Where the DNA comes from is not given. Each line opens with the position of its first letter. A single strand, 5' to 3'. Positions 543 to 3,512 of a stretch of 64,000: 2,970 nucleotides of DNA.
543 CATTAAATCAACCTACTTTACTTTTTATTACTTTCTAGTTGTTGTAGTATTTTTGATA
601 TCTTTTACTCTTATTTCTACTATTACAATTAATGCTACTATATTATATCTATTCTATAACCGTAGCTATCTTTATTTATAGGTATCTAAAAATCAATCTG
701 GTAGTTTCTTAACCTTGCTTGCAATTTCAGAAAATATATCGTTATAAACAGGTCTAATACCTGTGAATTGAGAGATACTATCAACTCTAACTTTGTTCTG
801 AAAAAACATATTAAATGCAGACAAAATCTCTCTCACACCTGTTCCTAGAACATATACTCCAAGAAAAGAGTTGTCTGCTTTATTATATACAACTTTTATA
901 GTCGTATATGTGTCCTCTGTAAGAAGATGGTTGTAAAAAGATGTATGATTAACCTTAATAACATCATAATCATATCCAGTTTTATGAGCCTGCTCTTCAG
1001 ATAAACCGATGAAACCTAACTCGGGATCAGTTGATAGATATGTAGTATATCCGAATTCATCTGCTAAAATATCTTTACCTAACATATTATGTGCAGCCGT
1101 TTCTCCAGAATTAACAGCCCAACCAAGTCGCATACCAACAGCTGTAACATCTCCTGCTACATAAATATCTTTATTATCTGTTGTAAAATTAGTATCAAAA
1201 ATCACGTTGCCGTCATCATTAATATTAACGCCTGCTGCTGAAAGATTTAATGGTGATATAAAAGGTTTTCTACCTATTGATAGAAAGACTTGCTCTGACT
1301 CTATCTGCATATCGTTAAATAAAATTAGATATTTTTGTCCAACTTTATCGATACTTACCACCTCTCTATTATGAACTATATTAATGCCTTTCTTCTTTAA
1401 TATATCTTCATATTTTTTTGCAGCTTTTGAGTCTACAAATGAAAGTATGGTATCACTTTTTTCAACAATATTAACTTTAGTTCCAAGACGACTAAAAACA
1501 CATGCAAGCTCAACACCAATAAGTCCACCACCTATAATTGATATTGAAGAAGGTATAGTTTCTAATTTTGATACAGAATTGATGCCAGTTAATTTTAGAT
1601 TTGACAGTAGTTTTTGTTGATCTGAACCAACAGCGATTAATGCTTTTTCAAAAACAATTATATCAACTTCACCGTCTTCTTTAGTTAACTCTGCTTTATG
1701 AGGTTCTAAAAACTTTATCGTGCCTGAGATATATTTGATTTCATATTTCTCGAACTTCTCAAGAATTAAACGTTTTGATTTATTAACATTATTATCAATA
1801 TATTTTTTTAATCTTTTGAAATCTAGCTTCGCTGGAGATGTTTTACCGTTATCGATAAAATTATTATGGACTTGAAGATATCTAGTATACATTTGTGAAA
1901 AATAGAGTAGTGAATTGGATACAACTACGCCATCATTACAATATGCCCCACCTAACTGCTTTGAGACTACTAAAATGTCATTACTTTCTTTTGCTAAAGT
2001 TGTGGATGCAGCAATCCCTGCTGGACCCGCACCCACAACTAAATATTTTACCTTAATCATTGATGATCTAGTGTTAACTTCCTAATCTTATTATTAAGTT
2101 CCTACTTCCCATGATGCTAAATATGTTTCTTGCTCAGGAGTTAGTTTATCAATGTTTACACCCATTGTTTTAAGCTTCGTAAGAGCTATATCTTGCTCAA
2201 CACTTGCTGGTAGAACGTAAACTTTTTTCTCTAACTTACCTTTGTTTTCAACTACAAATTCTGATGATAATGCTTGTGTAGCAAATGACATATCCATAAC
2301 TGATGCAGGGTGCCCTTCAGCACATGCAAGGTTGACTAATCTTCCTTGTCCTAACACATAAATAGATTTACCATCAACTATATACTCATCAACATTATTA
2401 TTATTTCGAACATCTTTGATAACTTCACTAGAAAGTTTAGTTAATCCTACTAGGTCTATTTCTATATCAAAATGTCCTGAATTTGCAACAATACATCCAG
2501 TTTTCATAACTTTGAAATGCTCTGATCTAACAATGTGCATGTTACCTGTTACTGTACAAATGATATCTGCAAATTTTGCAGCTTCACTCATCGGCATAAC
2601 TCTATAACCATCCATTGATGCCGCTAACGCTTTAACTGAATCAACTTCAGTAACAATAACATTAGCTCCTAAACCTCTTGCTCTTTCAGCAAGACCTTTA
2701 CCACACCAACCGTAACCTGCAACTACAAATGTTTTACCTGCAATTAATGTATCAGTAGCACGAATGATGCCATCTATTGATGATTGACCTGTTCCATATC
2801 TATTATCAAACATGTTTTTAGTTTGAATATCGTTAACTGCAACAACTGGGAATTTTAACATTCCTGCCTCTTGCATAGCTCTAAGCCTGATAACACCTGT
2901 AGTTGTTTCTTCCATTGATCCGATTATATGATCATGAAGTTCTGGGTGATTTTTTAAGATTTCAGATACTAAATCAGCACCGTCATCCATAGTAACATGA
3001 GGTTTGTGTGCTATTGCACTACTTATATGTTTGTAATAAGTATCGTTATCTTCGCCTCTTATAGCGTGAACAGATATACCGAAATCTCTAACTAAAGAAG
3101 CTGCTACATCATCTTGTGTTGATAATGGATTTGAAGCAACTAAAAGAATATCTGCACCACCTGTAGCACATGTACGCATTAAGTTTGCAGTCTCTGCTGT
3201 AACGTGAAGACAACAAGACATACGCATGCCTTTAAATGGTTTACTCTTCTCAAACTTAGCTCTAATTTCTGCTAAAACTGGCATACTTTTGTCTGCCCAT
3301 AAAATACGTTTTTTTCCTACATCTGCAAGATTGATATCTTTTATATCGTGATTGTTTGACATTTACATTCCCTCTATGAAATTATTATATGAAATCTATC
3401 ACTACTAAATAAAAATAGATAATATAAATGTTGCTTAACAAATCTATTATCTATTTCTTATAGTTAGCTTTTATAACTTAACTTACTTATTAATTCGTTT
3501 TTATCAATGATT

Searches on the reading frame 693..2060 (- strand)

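Call 76: search_protein_families(library=pfam, proteins=[window:693-2060:-], max_evalue=0.00001)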
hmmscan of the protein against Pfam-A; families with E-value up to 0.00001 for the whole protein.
window:693-2060:- (455 aa): 9 families
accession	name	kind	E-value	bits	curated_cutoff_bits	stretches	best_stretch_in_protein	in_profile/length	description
PF07992.20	Pyr_redox_2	-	3.8e-45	155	26.1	1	5-310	2-281/291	Pyridine nucleotide-disulphide oxidoreductase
PF00070.33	Pyr_redox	-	1.4e-20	74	22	1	173-243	2-72/82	Pyridine nucleotide-disulphide oxidoreductase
PF02852.28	Pyr_redox_dim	-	1.2e-17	64.6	25.3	1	343-444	6-107/110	Pyridine nucleotide-disulphide oxidoreductase, dimerisation domain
PF13738.12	Pyr_redox_3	-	2.2e-12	47.3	30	1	172-303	166-305/305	Pyridine nucleotide-disulphide oxidoreductase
PF13450.12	NAD_binding_8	-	2.5e-07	31.3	21.9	0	8-38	1-33/68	NAD(P)-binding Rossmann-like domain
PF12831.13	FAD_oxidored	-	1.2e-06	28.5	27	0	7-46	3-44/416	FAD dependent oxidoreductase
PF01494.25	FAD_binding_3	-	6.7e-06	26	22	0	173-204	4-35/349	FAD binding domain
PF01266.30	DAO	-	9.6e-06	25.8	27.9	0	6-39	2-38/353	FAD dependent oxidoreductase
PF01134.28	GIDA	-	9.8e-06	25.3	22.1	0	173-209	2-39/391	Glucose inhibited division protein A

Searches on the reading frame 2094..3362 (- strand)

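Call 76: search_protein_families(library=pfam, proteins=[window:2094-3362:-], max_evalue=0.00001)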
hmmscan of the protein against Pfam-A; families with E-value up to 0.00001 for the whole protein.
window:2094-3362:- (422 aa): 4 families
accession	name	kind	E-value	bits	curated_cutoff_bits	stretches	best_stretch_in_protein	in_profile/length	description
PF05221.23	AdoHcyase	-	3.3e-58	197.6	25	2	5-137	2-138/299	S-adenosyl-L-homocysteine hydrolase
PF00670.27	AdoHcyase_NAD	-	1.1e-50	172.3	27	1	187-350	1-162/162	S-adenosyl-L-homocysteine hydrolase, NAD binding domain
PF02826.25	2-Hacid_dh_C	-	8.3e-09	35.5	25.1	1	206-296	33-127/178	D-isomer specific 2-hydroxyacid dehydrogenase, NAD binding domain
PF07991.19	KARI_N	-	4e-08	33.5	20.6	1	207-305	2-104/165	Acetohydroxy acid isomeroreductase, NADPH-binding domain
